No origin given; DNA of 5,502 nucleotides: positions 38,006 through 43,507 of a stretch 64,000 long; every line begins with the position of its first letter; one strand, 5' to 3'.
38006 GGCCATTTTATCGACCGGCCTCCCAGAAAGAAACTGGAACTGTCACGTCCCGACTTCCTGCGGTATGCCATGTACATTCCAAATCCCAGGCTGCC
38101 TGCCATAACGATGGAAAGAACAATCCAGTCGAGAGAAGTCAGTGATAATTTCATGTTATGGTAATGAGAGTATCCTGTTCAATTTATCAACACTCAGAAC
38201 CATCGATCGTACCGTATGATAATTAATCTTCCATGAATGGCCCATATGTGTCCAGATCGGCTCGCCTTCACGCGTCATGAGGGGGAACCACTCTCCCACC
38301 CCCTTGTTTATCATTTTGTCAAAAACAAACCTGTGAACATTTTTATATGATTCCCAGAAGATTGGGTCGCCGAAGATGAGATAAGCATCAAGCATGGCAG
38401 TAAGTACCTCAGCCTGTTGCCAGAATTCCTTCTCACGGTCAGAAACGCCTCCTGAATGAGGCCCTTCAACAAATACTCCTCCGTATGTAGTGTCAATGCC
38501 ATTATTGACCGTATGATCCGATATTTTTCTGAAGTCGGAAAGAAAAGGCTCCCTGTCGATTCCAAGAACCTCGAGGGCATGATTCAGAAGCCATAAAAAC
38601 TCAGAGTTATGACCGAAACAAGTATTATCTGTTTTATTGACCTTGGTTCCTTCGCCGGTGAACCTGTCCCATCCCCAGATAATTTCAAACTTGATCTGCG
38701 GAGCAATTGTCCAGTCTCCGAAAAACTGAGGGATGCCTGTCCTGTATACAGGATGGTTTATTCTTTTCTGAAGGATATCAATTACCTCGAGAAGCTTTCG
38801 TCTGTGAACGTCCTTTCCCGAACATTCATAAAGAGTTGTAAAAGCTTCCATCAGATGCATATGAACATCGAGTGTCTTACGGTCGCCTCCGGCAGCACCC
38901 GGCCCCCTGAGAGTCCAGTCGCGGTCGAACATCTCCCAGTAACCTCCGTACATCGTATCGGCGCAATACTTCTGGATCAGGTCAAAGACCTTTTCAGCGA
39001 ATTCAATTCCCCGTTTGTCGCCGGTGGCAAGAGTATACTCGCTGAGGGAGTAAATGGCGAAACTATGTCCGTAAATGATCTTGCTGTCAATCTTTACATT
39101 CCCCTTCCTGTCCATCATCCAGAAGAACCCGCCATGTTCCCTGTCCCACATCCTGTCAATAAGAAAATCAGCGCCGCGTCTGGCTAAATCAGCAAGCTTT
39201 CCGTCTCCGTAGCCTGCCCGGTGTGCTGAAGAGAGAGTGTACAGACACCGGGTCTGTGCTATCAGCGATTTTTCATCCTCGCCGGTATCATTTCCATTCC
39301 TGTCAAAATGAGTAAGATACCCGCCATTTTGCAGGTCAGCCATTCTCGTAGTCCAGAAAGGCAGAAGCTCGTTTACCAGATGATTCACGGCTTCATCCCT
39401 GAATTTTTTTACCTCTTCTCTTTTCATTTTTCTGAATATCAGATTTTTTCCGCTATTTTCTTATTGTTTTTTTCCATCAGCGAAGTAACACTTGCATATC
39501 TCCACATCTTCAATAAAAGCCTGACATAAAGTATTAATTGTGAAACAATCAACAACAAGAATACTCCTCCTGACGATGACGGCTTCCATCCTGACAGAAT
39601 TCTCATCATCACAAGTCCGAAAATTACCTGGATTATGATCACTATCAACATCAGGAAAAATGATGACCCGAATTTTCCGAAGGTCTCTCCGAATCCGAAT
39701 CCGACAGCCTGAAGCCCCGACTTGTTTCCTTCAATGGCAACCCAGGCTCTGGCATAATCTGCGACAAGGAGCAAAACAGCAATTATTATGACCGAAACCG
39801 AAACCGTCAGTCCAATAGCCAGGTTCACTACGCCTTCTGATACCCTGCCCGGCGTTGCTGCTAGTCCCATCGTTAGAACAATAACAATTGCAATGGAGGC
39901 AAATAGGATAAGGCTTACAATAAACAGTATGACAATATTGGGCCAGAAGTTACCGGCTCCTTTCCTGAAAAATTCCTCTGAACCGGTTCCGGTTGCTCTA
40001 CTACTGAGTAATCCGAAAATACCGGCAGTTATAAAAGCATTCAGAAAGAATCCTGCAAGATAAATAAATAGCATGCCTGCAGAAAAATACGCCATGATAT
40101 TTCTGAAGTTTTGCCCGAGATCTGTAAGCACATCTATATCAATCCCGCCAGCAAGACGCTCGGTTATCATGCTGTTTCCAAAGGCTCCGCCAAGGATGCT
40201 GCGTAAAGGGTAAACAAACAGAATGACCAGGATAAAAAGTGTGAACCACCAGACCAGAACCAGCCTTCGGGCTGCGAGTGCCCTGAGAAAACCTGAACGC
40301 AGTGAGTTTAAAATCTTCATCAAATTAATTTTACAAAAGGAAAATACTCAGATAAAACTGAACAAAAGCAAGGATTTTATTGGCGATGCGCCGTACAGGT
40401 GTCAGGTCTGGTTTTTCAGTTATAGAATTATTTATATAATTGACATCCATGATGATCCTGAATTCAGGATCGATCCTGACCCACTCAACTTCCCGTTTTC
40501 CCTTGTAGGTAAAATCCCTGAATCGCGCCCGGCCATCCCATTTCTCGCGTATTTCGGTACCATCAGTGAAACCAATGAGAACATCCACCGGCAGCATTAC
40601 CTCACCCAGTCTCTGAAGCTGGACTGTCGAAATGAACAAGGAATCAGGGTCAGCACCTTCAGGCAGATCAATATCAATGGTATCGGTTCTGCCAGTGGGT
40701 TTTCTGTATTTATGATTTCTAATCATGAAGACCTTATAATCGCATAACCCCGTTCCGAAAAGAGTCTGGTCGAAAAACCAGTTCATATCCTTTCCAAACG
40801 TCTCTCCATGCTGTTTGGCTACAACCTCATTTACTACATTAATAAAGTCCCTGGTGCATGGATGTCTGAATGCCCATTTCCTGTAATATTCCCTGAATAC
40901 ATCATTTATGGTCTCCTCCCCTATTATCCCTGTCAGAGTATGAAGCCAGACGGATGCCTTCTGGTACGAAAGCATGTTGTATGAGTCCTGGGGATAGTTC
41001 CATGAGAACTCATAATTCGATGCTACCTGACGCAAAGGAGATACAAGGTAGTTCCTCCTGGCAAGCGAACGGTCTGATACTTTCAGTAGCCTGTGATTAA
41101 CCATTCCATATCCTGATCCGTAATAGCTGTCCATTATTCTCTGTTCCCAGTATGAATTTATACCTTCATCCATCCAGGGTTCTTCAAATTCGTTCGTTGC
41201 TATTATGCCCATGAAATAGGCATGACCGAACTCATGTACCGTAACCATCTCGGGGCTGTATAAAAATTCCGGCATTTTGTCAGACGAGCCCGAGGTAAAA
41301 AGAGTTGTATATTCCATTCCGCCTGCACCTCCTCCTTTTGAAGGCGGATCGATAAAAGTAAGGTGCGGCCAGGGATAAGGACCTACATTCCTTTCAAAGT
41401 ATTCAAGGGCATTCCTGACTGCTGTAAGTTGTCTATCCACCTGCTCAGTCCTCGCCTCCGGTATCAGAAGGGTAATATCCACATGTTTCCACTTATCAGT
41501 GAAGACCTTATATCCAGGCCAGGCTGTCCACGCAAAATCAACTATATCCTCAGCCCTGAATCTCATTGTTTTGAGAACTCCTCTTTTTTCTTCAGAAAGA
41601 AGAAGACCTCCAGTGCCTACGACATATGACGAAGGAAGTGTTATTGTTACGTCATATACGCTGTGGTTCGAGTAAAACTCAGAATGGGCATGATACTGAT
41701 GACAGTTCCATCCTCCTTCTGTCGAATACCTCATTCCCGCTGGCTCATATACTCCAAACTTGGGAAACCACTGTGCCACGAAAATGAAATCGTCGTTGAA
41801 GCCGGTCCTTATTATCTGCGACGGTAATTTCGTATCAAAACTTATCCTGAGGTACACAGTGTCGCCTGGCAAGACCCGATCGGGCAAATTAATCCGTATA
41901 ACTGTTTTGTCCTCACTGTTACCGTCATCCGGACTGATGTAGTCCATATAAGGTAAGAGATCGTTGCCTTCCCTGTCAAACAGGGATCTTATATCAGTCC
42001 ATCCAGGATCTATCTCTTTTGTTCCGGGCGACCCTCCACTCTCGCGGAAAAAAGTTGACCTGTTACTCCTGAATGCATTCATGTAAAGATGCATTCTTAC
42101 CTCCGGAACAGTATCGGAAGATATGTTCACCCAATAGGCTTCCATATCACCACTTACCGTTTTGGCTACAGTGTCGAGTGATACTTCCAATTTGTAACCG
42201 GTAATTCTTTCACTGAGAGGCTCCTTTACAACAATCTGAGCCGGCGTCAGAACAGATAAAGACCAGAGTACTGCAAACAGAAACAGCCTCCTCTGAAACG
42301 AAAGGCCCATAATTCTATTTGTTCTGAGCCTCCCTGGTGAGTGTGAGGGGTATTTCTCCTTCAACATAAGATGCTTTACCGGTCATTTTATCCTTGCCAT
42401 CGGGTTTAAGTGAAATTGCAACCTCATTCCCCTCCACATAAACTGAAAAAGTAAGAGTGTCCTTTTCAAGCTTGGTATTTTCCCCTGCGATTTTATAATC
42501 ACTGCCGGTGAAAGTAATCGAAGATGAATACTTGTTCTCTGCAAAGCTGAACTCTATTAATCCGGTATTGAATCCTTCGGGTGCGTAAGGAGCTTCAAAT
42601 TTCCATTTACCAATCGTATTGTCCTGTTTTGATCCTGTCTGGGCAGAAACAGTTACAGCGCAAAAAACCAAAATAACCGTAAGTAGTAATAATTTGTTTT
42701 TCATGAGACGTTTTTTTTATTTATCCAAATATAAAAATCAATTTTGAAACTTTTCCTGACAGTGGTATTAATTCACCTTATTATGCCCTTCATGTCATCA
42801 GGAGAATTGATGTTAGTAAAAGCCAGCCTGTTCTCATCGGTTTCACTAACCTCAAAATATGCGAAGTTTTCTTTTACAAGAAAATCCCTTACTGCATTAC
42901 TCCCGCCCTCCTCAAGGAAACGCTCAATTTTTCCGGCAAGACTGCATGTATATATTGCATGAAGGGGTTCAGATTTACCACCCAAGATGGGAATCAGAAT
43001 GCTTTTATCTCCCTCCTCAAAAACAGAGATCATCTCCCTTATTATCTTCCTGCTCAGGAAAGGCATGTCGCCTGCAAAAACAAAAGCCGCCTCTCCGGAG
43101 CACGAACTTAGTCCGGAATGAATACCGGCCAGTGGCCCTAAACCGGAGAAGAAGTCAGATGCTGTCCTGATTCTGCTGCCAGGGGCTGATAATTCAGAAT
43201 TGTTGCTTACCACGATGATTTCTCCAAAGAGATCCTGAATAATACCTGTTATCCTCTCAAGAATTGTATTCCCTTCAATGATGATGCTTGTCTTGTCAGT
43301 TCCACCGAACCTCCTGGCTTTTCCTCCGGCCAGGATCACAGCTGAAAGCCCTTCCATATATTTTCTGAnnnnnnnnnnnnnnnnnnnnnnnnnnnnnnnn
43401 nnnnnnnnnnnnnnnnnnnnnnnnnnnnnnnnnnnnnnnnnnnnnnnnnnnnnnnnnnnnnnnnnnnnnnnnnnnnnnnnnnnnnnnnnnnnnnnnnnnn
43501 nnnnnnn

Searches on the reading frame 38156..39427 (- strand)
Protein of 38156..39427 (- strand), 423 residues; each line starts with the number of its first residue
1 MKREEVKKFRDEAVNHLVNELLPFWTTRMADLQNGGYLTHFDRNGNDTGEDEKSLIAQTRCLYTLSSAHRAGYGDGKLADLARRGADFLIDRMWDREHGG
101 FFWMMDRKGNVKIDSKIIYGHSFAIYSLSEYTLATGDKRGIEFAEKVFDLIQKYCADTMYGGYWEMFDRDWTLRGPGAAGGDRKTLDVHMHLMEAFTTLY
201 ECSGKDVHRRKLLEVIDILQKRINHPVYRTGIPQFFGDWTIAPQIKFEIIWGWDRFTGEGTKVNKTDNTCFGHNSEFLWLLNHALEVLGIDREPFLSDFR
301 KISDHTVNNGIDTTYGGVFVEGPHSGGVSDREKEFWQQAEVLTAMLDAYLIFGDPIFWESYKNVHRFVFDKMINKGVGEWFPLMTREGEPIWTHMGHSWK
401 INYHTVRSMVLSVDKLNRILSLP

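Call 7: search_protein_families(library=pfam, proteins=[window:38156-39427:-], max_evalue=0.00001)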
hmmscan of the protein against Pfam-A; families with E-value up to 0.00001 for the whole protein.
window:38156-39427:- (423 aa): 1 family
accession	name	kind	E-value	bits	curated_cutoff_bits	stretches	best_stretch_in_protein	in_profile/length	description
PF07221.17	GlcNAc_2-epim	-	3.9e-41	141.9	23.4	1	36-406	1-345/347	N-acylglucosamine 2-epimerase (GlcNAc 2-epimerase)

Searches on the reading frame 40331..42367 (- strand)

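Call 7: search_protein_families(library=pfam, proteins=[window:40331-42367:-], max_evalue=0.00001)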
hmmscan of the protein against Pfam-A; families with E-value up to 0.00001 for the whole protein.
window:40331-42367:- (678 aa): 1 family
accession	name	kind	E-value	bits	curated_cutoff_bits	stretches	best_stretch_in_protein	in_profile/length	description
PF01433.26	Peptidase_M1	-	3.4e-15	56.7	27.7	1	316-533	5-216/218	Peptidase family M1 domain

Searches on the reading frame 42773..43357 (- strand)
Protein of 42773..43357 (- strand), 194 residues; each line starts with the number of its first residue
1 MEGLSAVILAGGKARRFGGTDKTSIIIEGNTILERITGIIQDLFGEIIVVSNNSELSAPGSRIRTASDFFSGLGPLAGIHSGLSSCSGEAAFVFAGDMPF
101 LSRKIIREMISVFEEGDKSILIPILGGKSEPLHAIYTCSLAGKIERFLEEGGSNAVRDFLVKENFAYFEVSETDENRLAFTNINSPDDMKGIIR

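Call 7: search_protein_families(library=pfam, proteins=[window:42773-43357:-], max_evalue=0.00001)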
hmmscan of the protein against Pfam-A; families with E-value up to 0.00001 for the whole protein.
window:42773-43357:- (194 aa): 1 family
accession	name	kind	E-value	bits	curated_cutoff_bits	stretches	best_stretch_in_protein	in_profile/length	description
PF12804.13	NTP_transf_3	-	2e-33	116.3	27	1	6-157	1-154/160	MobA-like NTP transferase domain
